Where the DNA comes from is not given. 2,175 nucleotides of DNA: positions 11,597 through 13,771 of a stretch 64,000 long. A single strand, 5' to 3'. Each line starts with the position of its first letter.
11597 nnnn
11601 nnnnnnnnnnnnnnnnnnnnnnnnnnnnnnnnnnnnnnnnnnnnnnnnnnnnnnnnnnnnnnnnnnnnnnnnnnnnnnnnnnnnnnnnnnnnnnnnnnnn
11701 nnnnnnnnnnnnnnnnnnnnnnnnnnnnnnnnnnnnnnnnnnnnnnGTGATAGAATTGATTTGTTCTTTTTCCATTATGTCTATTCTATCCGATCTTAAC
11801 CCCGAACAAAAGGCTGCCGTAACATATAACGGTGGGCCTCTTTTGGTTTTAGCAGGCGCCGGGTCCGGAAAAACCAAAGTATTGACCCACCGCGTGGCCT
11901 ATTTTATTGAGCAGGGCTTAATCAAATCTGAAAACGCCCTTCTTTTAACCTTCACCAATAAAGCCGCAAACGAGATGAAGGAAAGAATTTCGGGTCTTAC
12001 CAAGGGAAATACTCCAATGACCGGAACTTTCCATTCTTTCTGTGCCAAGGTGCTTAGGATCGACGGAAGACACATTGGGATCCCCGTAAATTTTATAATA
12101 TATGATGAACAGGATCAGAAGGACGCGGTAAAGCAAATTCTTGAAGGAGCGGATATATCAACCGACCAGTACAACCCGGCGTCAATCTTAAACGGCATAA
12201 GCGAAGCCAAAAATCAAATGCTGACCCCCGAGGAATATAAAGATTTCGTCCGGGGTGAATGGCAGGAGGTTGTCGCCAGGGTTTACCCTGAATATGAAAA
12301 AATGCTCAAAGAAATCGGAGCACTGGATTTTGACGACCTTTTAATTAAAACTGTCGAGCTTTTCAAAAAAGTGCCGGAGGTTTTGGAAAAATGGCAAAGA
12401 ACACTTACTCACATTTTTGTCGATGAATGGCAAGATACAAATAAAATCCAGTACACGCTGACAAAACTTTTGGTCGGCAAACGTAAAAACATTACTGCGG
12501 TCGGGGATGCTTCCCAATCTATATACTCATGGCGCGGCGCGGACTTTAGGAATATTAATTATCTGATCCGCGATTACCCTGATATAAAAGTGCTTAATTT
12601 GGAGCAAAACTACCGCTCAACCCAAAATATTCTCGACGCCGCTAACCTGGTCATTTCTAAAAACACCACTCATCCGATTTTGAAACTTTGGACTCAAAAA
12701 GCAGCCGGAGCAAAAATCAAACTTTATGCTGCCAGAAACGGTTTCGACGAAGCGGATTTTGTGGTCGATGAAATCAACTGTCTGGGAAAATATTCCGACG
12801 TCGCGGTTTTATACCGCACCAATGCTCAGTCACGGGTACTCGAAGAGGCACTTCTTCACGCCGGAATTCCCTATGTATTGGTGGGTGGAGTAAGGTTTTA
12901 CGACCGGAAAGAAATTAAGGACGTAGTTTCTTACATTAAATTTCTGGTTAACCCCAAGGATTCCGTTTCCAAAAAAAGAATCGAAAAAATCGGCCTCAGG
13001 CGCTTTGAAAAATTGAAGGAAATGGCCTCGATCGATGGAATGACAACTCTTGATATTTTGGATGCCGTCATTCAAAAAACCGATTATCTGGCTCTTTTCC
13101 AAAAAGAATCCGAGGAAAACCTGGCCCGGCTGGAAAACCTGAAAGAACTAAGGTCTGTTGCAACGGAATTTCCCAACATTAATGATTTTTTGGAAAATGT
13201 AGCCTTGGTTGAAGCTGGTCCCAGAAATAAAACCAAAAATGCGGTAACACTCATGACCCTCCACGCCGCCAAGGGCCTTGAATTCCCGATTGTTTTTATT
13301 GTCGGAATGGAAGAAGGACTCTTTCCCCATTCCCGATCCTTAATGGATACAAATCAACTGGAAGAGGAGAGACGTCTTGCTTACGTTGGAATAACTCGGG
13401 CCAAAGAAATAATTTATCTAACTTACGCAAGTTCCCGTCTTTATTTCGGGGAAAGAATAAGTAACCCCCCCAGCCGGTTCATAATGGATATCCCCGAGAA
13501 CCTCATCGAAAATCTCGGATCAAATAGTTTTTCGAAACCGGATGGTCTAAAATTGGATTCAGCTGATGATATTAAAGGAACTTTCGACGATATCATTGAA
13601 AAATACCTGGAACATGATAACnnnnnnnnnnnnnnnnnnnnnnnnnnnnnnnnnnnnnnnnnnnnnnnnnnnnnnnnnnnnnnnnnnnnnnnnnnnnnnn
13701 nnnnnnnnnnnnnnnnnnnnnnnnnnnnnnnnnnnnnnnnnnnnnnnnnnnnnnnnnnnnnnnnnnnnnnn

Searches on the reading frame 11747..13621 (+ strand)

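Call 81: search_protein_families(library=pfam, proteins=[window:11747-13621:+], max_evalue=0.0001)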
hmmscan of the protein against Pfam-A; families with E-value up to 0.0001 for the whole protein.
window:11747-13621:+ (625 aa): 5 families
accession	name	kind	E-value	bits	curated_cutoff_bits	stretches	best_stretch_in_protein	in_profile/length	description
PF00580.27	UvrD-helicase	-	6.6e-87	292.1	23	1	17-278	1-271/271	UvrD/REP helicase N-terminal domain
PF13361.12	UvrD_C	-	5.6e-68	230.4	25.6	2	284-458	2-187/350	UvrD-like helicase C-terminal domain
PF13245.12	AAA_19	-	3.7e-24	85.8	25.1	1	21-261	1-132/134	AAA domain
PF13538.12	UvrD_C_2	-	8.3e-09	35.6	27.4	1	500-558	2-51/52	UvrD-like helicase C-terminal domain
PF13604.12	AAA_30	-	5.5e-06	26.7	27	0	17-82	2-67/191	AAA domain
